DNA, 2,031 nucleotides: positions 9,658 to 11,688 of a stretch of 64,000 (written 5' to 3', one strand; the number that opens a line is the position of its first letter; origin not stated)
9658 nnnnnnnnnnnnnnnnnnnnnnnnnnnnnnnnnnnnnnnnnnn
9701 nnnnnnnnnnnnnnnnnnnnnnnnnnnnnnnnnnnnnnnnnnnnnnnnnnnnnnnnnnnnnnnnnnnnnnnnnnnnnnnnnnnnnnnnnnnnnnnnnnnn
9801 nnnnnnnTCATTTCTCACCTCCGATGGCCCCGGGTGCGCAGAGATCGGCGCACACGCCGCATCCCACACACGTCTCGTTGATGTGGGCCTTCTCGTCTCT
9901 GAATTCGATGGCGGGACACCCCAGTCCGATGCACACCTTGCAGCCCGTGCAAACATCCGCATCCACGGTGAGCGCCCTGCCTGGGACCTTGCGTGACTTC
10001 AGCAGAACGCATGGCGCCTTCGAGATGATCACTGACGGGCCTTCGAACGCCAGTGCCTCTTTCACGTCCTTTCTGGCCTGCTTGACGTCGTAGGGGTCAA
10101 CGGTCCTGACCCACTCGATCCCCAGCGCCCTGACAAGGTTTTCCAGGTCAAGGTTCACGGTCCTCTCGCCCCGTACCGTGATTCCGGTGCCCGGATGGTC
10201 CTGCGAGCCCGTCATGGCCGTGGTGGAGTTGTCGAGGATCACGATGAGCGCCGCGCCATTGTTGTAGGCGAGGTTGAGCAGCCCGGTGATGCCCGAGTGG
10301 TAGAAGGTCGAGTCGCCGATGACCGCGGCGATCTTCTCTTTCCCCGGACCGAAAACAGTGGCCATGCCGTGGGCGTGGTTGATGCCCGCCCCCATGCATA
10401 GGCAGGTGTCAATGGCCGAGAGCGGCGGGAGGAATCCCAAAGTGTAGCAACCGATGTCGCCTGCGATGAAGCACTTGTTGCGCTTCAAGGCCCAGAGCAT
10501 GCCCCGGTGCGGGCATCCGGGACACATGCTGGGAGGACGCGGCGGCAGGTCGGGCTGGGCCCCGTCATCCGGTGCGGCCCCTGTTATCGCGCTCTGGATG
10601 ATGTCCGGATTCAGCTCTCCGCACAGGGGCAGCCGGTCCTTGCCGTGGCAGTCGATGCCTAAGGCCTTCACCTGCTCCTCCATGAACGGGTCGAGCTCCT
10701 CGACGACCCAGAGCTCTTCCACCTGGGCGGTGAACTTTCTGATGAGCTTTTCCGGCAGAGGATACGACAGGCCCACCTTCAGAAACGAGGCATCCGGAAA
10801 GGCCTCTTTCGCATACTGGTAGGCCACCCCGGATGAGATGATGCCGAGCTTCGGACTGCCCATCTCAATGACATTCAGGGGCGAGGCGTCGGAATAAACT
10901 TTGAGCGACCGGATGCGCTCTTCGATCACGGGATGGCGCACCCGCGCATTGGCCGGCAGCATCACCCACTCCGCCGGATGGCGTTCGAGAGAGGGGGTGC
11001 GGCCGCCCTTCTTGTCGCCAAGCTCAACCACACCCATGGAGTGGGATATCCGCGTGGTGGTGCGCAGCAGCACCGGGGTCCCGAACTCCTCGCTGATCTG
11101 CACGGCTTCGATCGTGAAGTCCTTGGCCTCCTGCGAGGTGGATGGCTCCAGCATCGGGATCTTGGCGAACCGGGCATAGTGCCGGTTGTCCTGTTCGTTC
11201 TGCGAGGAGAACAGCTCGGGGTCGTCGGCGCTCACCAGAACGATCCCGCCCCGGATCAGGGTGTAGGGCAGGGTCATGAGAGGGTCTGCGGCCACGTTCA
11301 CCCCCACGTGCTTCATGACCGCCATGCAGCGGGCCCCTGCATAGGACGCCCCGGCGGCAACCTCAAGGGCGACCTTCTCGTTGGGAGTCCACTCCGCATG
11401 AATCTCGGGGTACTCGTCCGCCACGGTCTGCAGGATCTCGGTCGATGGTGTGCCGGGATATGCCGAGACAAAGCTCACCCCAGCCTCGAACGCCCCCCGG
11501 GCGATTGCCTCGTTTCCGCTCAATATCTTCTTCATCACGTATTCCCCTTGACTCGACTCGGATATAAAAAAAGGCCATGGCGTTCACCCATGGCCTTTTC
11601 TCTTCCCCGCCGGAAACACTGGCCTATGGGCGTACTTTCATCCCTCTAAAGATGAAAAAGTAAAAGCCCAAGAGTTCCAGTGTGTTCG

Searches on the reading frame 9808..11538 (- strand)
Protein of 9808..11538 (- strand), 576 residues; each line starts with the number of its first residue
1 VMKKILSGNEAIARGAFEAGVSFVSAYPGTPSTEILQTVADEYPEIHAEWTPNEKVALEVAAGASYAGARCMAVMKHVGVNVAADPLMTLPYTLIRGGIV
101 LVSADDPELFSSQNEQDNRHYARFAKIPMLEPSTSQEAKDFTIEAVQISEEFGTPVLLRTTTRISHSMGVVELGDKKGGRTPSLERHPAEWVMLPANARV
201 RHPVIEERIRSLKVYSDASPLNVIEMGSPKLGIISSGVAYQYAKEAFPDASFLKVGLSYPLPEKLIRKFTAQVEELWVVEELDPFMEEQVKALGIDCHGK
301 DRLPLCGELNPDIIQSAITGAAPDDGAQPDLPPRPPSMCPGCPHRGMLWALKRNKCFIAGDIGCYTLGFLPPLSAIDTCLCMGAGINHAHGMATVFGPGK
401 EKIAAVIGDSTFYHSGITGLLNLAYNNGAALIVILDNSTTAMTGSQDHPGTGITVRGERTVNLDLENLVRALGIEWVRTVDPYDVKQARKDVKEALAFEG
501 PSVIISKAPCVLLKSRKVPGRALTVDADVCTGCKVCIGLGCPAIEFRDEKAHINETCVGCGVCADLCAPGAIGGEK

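Call 9: find_related_loci(query=window:9808-11538:-, collection=genome_contigs, flank=4000)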
Query window:9808-11538:- (576 aa) in genome_contigs; peptide patterns used: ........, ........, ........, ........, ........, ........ (x = any residue, [..] = any of these).
599 stretches matched a pattern (row limit reached: there are more); 593 encode a relative of the query (tblastn E <= 1e-3); the best 80 are kept; 80 distinct loci.
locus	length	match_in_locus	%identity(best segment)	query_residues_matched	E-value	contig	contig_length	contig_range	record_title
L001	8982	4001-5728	82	1-576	0e+0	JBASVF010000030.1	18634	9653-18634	MAG: Desulfomonilia bacterium isolate MFD13470_ilm_asm_bin26 k127_74779, whole genome shotgun sequence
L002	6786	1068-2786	80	2-574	0e+0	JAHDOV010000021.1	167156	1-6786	MAG: Deltaproteobacteria bacterium isolate SL3-B22.2 k141_267737, whole genome shotgun sequence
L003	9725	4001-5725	79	2-576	0e+0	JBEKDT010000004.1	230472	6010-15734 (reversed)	MAG: Desulfomonilia bacterium isolate SPRUCE 18 SPRUCE_18_4, whole genome shotgun sequence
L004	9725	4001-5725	78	2-576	0e+0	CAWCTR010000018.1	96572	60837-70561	MAG: uncultured delta proteobacterium isolate MFD01476.bin.2.8 genome assembly, contig: contig_29134, whole genome shotg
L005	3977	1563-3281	79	2-574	0e+0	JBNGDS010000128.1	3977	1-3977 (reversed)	MAG: Desulfomonilia bacterium isolate E05-038 bin56.fa-128, whole genome shotgun sequence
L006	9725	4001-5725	75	2-576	0e+0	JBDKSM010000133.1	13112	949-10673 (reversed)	MAG: Syntrophaceae bacterium isolate 6_bin.182 c_000000985959, whole genome shotgun sequence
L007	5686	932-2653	73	2-575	0e+0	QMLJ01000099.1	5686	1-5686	MAG: Deltaproteobacteria bacterium isolate B14_G9 B14_Guay9_scaffold_25714, whole genome shotgun sequence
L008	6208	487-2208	72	2-575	0e+0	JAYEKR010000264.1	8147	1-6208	MAG: Thermodesulfobacteriota bacterium isolate MAG132 MAG132_264, whole genome shotgun sequence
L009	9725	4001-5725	77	1-575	0e+0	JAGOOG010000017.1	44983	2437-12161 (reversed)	MAG: Deltaproteobacteria bacterium isolate Go_SlDig_bin_434 Go_SlDig_2150_length_44983_cov_116.760456, whole genome shot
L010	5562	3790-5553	57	3-574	0e+0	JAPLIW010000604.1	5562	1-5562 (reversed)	MAG: Deltaproteobacteria bacterium isolate LacPavin_0920_SED5_MAG_56_12 LacPavin_0920_SED5_scaffold_296183, whole genome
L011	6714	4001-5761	57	5-575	0e+0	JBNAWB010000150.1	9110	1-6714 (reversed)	MAG: Thermodesulfobacteriota bacterium isolate Kamch4342-D-MF-053 bin28.fa-150, whole genome shotgun sequence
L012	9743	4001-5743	57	1-572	0e+0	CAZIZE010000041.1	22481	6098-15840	MAG TPA_asm: uncultured bacterium isolate binchicken_co219_16 genome assembly, contig: k141_1130140, whole genome shotgu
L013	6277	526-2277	55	1-573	0e+0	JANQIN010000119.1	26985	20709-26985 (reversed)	MAG: Thermodesulfobacteriota bacterium isolate PL24a_bin.57 k99_2749033, whole genome shotgun sequence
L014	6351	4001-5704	57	2-567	0e+0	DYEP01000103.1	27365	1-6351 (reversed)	MAG TPA_asm: Symbiobacterium sp. isolate Tomsk_54_12 Tomsk_k141_24532, whole genome shotgun sequence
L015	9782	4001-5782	55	2-576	0e+0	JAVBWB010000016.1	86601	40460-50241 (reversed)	MAG: Geobacteraceae bacterium isolate ZNE14_Bin51 all_Scaff008014, whole genome shotgun sequence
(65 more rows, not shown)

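Call 10: search_protein_families(library=pfam, proteins=[window:9808-11538:-])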
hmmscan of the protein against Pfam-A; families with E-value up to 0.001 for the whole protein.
window:9808-11538:- (576 aa): 3 families
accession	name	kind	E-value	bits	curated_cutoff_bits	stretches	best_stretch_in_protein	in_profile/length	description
PF02775.26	TPP_enzyme_C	-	2.1e-22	80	21.9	1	361-504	1-149/151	Thiamine pyrophosphate enzyme, C-terminal TPP binding domain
PF01855.24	POR_N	-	3.1e-17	63.5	27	1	15-191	2-189/231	Pyruvate flavodoxin/ferredoxin oxidoreductase, thiamine diP-bdg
PF13237.11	Fer4_10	-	0.00023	21.5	25.5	1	524-567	3-52/53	4Fe-4S dicluster domain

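Call 24: find_homologous_proteins(query=window:9808-11538:-, max_evalue=1e-100)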
Query window:9808-11538:- (576 aa): 7999 proteins with E <= 1e-100 among 8000 candidates; the best 120 are listed.
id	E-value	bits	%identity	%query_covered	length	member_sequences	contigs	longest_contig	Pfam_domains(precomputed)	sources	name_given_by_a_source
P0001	0.0e+0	1324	100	100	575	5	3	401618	PF01855.25,PF02775.27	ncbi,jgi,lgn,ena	-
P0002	0.0e+0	1321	100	100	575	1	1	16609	PF01855.25,PF02775.27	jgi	-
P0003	0.0e+0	1318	99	100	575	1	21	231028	PF01855.25,PF02775.27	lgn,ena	-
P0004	0.0e+0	1318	99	100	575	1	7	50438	PF01855.25,PF02775.27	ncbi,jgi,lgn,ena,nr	ncbi:MAG TPA: indolepyruvate ferredoxin oxidoreductase subunit alpha [Deltaproteobacteria bacterium]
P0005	0.0e+0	1316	99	100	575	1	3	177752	PF01855.25,PF02775.27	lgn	-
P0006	0.0e+0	1315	99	100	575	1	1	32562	PF01855.25,PF02775.27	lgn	-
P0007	0.0e+0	1315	99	100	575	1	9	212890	PF01855.25,PF02775.27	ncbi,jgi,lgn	jgi:indolepyruvate ferredoxin oxidoreductase alpha subunit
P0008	0.0e+0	1315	99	100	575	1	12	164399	PF01855.25,PF02775.27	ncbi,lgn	-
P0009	0.0e+0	1313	99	100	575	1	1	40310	PF01855.25,PF02775.27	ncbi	-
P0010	0.0e+0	1313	99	100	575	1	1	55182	PF01855.25,PF02775.27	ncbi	-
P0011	0.0e+0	1313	99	100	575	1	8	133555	PF01855.25,PF02775.27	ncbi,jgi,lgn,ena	ncbi:MAG: indolepyruvate ferredoxin oxidoreductase subunit alpha [Desulfomonilia bacterium]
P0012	0.0e+0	1311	99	100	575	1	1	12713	PF01855.25,PF02775.27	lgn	-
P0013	0.0e+0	1308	99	100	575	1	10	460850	PF01855.25,PF02775.27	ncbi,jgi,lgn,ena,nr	ncbi:MAG TPA: indolepyruvate ferredoxin oxidoreductase subunit alpha [Deltaproteobacteria bacterium]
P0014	0.0e+0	1304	98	100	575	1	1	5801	PF01855.25,PF02775.27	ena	-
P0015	0.0e+0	1299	98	100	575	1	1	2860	PF01855.25,PF02775.27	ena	-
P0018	0.0e+0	1133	85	100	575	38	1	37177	PF01855.25,PF02775.27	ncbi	-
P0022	0.0e+0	1101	81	99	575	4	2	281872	PF01855.25,PF02775.27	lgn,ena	-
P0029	0.0e+0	1071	79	100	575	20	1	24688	PF01855.25,PF02775.27,PF00037.33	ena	-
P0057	0.0e+0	1044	77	100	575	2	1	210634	PF01855.25,PF02775.27,PF00037.33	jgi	-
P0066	0.0e+0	1021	75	100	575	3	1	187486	PF01855.25,PF02775.27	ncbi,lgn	ncbi:MAG TPA: indolepyruvate ferredoxin oxidoreductase subunit alpha [Desulfomonilia bacterium]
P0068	0.0e+0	1017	75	100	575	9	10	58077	PF01855.25,PF02775.27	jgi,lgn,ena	-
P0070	0.0e+0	1015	74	100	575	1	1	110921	PF01855.25,PF02775.27,PF00037.33,PF13237.12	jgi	jgi:indolepyruvate ferredoxin oxidoreductase alpha subunit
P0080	4.6e-293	991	74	100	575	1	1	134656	PF14697.12,PF01855.25,PF02775.27,PF12797.13,PF00037.33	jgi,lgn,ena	-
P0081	5.1e-293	991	73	100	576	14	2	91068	PF14697.12,PF01855.25,PF02775.27,PF12797.13,PF12837.13,PF00037.33,PF13237.12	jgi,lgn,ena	-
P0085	1.4e-276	937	68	100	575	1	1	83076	PF14697.12,PF01855.25,PF02775.27,PF00037.33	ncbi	-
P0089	1.2e-257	874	66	100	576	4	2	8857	PF01855.25,PF02775.27,PF00037.33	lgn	-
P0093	1.5e-238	811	64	100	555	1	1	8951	PF01855.25,PF02775.27,PF00037.33,PF13237.12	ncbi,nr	ncbi:MAG: indolepyruvate ferredoxin oxidoreductase [Deltaproteobacteria bacterium ADurb.Bin510]|nr:M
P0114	2.6e-219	748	58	99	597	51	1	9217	PF01855.25,PF02775.27,PF12838.13,PF13237.12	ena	-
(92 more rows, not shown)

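Call 25: find_encoding_contigs(protein=P0018, flank=3000, max_places=2)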
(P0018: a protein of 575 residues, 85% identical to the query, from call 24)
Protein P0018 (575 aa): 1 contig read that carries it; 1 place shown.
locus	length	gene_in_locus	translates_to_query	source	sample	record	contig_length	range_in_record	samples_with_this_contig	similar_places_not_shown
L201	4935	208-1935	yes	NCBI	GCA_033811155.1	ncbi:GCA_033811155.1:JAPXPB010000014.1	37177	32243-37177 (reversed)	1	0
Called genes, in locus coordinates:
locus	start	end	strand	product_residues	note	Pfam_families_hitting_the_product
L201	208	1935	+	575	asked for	PF01855:POR_N, PF02775:TPP_enzyme_C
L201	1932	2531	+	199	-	PF01558:POR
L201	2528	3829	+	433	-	PF00501:AMP-binding, PF14535:AMP-binding_C_2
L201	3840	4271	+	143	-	PF01842:ACT, PF13291:ACT_4 (faint), PF13840:ACT_7 (faint), PF19571:ACT_8, PF22629:ACT_AHAS_ss (weak), PF01842:ACT, PF22629:ACT_AHAS_ss (weak)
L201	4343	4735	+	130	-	-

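Call 26: find_encoding_contigs(protein=P0085, flank=3000, max_places=2)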
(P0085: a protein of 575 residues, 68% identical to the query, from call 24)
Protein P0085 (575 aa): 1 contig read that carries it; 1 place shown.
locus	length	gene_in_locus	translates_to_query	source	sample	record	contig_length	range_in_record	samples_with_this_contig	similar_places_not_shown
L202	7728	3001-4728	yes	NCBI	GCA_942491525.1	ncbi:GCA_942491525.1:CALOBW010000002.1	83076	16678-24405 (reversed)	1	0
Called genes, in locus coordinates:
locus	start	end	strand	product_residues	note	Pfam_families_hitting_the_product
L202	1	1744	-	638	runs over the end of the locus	PF00330:Aconitase, PF00694:Aconitase_C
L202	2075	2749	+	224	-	PF00440:TetR_N, PF08359:TetR_C_4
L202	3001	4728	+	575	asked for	PF01855:POR_N, PF00037:Fer4 (faint), PF02775:TPP_enzyme_C, PF14697:Fer4_21 (faint)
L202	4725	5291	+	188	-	PF01558:POR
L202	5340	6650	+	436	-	PF00501:AMP-binding, PF14535:AMP-binding_C_2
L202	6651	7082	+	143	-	PF13291:ACT_4 (faint), PF19571:ACT_8, PF22629:ACT_AHAS_ss (faint), PF01842:ACT (weak)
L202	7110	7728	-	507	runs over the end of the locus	PF03924:CHASE, PF00990:GGDEF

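Call 27: find_encoding_contigs(protein=P0089, flank=3000, max_places=2)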
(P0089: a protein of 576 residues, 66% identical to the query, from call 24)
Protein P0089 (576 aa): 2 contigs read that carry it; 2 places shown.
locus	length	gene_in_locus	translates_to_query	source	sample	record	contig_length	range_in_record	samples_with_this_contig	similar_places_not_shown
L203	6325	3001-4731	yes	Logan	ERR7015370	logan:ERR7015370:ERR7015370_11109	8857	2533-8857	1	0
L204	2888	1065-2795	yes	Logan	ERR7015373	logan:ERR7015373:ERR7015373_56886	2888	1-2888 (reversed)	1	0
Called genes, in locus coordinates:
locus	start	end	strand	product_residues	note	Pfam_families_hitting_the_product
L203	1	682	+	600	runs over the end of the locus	PF01476:LysM (faint)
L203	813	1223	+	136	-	PF00076:RRM_1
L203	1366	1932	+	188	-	PF16036:Chalcone_3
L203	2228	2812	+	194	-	PF00440:TetR_N, PF08359:TetR_C_4 (weak)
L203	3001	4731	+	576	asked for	PF01855:POR_N, PF02775:TPP_enzyme_C, PF00037:Fer4 (weak)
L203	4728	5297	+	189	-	PF01558:POR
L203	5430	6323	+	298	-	?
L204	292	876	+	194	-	PF00440:TetR_N, PF08359:TetR_C_4 (weak)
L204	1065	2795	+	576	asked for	PF01855:POR_N, PF02775:TPP_enzyme_C, PF00037:Fer4 (weak)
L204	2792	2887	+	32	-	?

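Call 28: find_encoding_contigs(protein=P0093, flank=3000, max_places=2)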
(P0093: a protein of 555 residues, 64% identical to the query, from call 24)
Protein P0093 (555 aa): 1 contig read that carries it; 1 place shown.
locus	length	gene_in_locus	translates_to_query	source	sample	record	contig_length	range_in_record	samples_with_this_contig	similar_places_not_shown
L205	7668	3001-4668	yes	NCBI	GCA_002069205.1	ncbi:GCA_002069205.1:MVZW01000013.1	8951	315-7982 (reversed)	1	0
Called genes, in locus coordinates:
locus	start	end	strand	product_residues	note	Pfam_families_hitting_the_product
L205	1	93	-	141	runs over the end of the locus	PF00749:tRNA-synt_1c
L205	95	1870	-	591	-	PF00330:Aconitase, PF00694:Aconitase_C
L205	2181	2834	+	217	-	PF00440:TetR_N, PF08359:TetR_C_4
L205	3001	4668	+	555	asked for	PF01855:POR_N, PF02775:TPP_enzyme_C, PF13237:Fer4_10 (faint), PF00037:Fer4 (weak)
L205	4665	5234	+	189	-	PF01558:POR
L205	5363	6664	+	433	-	PF00501:AMP-binding, PF14535:AMP-binding_C_2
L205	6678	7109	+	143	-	PF01842:ACT (weak), PF19571:ACT_8, PF22629:ACT_AHAS_ss (faint), PF01842:ACT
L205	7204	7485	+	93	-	-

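Call 29: find_encoding_contigs(protein=P0022, flank=3000, max_places=2)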
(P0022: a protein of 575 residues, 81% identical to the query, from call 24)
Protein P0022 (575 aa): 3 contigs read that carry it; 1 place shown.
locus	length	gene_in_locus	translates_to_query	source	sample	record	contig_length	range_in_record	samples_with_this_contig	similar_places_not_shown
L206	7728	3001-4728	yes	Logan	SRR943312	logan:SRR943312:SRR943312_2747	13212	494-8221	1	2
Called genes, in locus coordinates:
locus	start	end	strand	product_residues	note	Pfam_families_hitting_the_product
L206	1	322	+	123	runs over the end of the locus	-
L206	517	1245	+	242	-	-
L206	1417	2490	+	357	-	-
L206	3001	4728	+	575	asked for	PF01855:POR_N, PF02775:TPP_enzyme_C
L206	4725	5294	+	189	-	PF01558:POR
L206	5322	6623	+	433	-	PF00501:AMP-binding, PF14535:AMP-binding_C_2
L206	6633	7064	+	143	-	PF01842:ACT, PF13291:ACT_4 (faint), PF19571:ACT_8, PF22629:ACT_AHAS_ss (faint), PF01842:ACT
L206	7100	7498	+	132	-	PF13248:Zn_ribbon_3 (weak)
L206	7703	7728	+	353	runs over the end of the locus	PF03480:DctP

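Call 30: find_encoding_contigs(protein=P0029, flank=3000, max_places=2)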
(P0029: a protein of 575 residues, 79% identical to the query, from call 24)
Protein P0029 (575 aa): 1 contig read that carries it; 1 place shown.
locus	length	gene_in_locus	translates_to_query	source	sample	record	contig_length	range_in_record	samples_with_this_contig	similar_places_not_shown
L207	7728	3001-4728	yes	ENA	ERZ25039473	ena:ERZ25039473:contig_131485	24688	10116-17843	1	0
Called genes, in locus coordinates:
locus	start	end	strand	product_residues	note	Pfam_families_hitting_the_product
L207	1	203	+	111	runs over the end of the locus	PF00037:Fer4 (weak), PF12837:Fer4_6 (weak)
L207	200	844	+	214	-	PF01558:POR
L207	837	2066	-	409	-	-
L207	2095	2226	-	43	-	-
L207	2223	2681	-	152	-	PF00582:Usp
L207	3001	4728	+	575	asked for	PF01855:POR_N, PF00037:Fer4 (faint), PF02775:TPP_enzyme_C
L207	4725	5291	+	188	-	PF01558:POR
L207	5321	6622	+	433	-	PF00501:AMP-binding, PF14535:AMP-binding_C_2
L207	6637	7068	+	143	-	PF01842:ACT, PF13291:ACT_4 (faint), PF13840:ACT_7 (faint), PF19571:ACT_8, PF22629:ACT_AHAS_ss (weak), PF01842:ACT, PF22629:ACT_AHAS_ss (weak)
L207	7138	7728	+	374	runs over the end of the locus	PF13433:Peripla_BP_5, PF13458:Peripla_BP_6, PF01094:ANF_receptor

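Call 31: find_encoding_contigs(protein=P0057, flank=3000, max_places=2)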
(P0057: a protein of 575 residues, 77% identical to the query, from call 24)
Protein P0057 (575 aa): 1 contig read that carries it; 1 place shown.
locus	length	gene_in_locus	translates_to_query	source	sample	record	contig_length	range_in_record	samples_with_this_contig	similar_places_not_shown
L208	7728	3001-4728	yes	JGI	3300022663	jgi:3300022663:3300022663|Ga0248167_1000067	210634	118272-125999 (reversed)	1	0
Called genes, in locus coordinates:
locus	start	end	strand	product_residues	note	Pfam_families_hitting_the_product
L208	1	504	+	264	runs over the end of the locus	PF01149:Fapy_DNA_glyco, PF06831:H2TH, PF05833:NFACT_N (weak)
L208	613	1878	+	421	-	PF02310:B12-binding, PF04055:Radical_SAM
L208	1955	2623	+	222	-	PF02525:Flavodoxin_2, PF03358:FMN_red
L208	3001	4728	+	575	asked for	PF01855:POR_N, PF00037:Fer4 (faint), PF02775:TPP_enzyme_C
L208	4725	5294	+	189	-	PF01558:POR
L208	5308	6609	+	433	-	PF00501:AMP-binding, PF14535:AMP-binding_C_2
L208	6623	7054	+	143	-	PF01842:ACT, PF13291:ACT_4 (faint), PF13840:ACT_7 (faint), PF19571:ACT_8, PF22629:ACT_AHAS_ss (weak), PF01842:ACT, PF22629:ACT_AHAS_ss (weak)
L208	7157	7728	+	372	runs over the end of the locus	PF13433:Peripla_BP_5, PF13458:Peripla_BP_6, PF01094:ANF_receptor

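Call 32: find_encoding_contigs(protein=P0070, flank=3000, max_places=2)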
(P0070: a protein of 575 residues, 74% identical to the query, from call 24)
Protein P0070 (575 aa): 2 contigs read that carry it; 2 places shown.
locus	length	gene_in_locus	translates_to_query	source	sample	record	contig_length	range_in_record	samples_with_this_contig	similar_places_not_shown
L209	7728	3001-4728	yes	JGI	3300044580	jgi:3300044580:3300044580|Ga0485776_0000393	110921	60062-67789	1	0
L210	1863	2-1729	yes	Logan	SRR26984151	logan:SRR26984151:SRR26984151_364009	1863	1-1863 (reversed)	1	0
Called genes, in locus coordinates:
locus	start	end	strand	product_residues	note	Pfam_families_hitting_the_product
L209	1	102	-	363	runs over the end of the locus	PF02481:DNA_processg_A, PF17782:WHD_DprA (weak)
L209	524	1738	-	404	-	-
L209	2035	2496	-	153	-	PF00582:Usp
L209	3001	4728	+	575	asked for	PF01855:POR_N, PF02775:TPP_enzyme_C, PF13237:Fer4_10 (weak), PF00037:Fer4 (weak)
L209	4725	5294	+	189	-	PF01558:POR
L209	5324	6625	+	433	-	PF00501:AMP-binding, PF14535:AMP-binding_C_2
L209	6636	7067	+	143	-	PF01842:ACT, PF13291:ACT_4 (faint), PF13840:ACT_7 (faint), PF19571:ACT_8, PF22629:ACT_AHAS_ss (weak), PF01842:ACT, PF22629:ACT_AHAS_ss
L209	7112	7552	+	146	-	-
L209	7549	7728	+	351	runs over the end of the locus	PF03480:DctP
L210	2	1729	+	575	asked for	PF01855:POR_N, PF02775:TPP_enzyme_C, PF13237:Fer4_10 (weak), PF00037:Fer4 (weak)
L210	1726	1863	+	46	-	?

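Call 33: find_encoding_contigs(protein=P0081, flank=3000, max_places=2)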
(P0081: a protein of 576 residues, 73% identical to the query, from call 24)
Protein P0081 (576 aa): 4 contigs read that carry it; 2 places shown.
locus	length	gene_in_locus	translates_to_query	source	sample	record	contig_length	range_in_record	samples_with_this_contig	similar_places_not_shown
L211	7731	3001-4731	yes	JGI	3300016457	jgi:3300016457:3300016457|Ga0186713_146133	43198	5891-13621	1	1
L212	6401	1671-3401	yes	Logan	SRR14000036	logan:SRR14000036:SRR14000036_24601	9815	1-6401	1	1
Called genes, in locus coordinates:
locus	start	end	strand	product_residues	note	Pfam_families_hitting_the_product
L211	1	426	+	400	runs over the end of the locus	PF07690:MFS_1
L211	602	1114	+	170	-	PF01066:CDP-OH_P_transf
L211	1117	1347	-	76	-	-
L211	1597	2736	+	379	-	PF13679:Methyltransf_32 (weak), PF13847:Methyltransf_31, PF08241:Methyltransf_11, PF13649:Methyltransf_25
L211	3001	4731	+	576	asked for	PF01855:POR_N, PF12837:Fer4_6 (faint), PF02775:TPP_enzyme_C, PF12797:Fer4_2 (faint), PF13237:Fer4_10 (faint), PF14697:Fer4_21 (faint), PF00037:Fer4 (weak)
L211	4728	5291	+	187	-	PF01558:POR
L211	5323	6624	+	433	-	PF00501:AMP-binding, PF14535:AMP-binding_C_2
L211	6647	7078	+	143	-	PF01842:ACT, PF13291:ACT_4 (faint), PF13840:ACT_7 (faint), PF19571:ACT_8, PF22629:ACT_AHAS_ss (weak), PF01842:ACT (weak)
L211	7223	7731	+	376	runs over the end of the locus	PF13433:Peripla_BP_5, PF13458:Peripla_BP_6, PF01094:ANF_receptor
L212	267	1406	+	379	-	PF13679:Methyltransf_32 (weak), PF13847:Methyltransf_31, PF08241:Methyltransf_11, PF13649:Methyltransf_25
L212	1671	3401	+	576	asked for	PF01855:POR_N, PF12837:Fer4_6 (faint), PF02775:TPP_enzyme_C, PF12797:Fer4_2 (faint), PF13237:Fer4_10 (faint), PF14697:Fer4_21 (faint), PF00037:Fer4 (weak)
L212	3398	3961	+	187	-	PF01558:POR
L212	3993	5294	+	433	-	PF00501:AMP-binding, PF14535:AMP-binding_C_2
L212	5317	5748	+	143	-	PF01842:ACT, PF13291:ACT_4 (faint), PF13840:ACT_7 (faint), PF19571:ACT_8, PF22629:ACT_AHAS_ss (weak), PF01842:ACT (weak)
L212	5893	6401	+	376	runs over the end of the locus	PF13433:Peripla_BP_5, PF13458:Peripla_BP_6, PF01094:ANF_receptor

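Call 49: search_protein_families(library=ncbifam, proteins=[window:9808-11535:-])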
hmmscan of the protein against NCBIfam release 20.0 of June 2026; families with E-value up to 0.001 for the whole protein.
window:9808-11535:- (575 aa): 24 families
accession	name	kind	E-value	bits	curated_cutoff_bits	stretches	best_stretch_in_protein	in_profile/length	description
TIGR03336.1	IOR_alpha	equivalog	2.6e-221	736.1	650.9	1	1-571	1-595/595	indolepyruvate ferredoxin oxidoreductase subunit alpha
NF009589.0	PRK13030.1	subfamily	5e-30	104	816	2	69-306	119-376/1170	indolepyruvate ferredoxin oxidoreductase family protein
NF006412.0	PRK08659.1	equivalog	9.2e-21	74.5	411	1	3-74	6-79/378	2-oxoacid:acceptor oxidoreductase subunit alpha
TIGR03710.1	OAFO_sf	subfamily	3.4e-19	68.9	482.75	1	4-72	195-265/561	2-oxoacid:acceptor oxidoreductase subunit alpha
NF009588.0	PRK13029.1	subfamily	8.2e-19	67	952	2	92-291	144-361/1196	indolepyruvate ferredoxin oxidoreductase family protein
NF005507.0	PRK07119.1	subfamily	3.7e-18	65.5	399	1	2-180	4-190/352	3-methyl-2-oxobutanoate dehydrogenase subunit VorB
NF007206.0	PRK09627.1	equivalog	3.1e-12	46.1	579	1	4-176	5-185/375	2-oxoglutarate synthase subunit alpha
NF006232.0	PRK08366.1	equivalog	1.2e-07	30.7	646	1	2-172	7-182/394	2-ketoisovalerate ferredoxin oxidoreductase subunit alpha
NF040682.1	PorA_Arch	equivalog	3.1e-06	26.4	550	1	2-149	3-154/387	pyruvate synthase subunit PorA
NF040770.1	hetero_SS_HdrA2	exception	1.7e-05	23.2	1100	1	488-571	539-623/777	CoB-CoM heterodisulfide reductase HdrA2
NF010368.0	PRK13795.1-3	equivalog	2.8e-05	22.6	588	1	528-566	588-627/635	hypothetical protein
NF045791.1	OxalOxredalpha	equivalog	3.5e-05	23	500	1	2-150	4-156/395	oxalate oxidoreductase subunit alpha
NF038196.1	ferrodoxin_EFR1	subfamily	4.2e-05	23.7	75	1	511-571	169-229/242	EFR1 family ferrodoxin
TIGR02700.1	flavo_MJ0208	hypoth_equivalog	4.6e-05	22.8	251.35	1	522-573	143-196/234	dihydromethanopterin reductase (acceptor)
NF041778.1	hetero_SS_HdrA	equivalog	9.3e-05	20.4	1400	1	486-571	547-633/771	ferredoxin:CoB-CoM heterodisulfide reductase subunit HdrA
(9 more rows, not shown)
